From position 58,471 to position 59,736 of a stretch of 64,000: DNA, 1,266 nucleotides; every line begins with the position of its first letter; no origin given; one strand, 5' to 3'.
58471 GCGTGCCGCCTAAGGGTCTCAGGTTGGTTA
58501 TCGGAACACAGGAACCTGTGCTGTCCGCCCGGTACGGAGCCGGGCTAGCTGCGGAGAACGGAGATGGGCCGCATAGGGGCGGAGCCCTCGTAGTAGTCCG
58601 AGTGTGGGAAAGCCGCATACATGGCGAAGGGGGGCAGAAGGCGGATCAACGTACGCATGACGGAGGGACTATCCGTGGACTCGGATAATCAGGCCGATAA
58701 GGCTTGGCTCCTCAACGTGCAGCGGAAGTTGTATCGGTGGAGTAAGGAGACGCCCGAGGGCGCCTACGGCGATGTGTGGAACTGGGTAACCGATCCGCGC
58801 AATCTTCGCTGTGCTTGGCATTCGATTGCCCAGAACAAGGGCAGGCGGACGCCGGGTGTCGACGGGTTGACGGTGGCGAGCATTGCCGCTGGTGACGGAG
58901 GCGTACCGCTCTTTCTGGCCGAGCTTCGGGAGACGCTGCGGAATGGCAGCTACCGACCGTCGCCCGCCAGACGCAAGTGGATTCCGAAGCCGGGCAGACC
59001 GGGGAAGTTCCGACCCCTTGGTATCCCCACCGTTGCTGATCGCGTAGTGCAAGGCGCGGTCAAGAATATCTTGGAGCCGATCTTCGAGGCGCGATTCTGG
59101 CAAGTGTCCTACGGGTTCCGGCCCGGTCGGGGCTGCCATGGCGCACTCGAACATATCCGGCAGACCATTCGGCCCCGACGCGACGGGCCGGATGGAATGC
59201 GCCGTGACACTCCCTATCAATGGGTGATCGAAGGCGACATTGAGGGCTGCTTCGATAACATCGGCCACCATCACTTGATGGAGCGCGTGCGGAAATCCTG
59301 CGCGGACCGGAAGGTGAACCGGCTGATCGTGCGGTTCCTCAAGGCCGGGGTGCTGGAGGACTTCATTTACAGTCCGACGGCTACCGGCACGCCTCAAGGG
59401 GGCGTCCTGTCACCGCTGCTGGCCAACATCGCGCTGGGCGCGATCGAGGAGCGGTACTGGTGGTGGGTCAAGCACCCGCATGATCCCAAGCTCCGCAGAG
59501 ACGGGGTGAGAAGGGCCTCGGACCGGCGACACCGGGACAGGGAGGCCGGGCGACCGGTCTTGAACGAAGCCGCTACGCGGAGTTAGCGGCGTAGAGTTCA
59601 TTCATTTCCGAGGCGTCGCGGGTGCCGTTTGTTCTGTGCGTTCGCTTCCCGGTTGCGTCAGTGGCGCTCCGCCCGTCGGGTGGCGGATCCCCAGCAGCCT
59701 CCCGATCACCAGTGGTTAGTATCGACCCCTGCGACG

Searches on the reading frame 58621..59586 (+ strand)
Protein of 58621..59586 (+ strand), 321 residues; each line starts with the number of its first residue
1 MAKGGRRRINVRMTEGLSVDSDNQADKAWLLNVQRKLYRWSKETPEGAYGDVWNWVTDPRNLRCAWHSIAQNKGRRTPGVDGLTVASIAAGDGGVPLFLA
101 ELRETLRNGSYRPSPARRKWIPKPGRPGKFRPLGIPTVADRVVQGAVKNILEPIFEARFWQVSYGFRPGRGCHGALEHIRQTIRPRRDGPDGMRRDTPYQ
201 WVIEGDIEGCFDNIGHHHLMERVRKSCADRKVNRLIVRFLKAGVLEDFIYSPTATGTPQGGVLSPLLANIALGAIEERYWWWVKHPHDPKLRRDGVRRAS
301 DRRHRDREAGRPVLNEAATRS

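Call 20: search_protein_families(library=pfam, max_evalue=0.001, proteins=[window:58621-59586:+])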
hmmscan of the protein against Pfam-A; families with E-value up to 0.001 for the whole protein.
window:58621-59586:+ (321 aa): 1 family
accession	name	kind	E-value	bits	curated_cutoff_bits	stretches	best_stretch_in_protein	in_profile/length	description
PF00078.32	RVT_1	-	2e-24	86.9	29.6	1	121-277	1-139/205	Reverse transcriptase (RNA-dependent DNA polymerase)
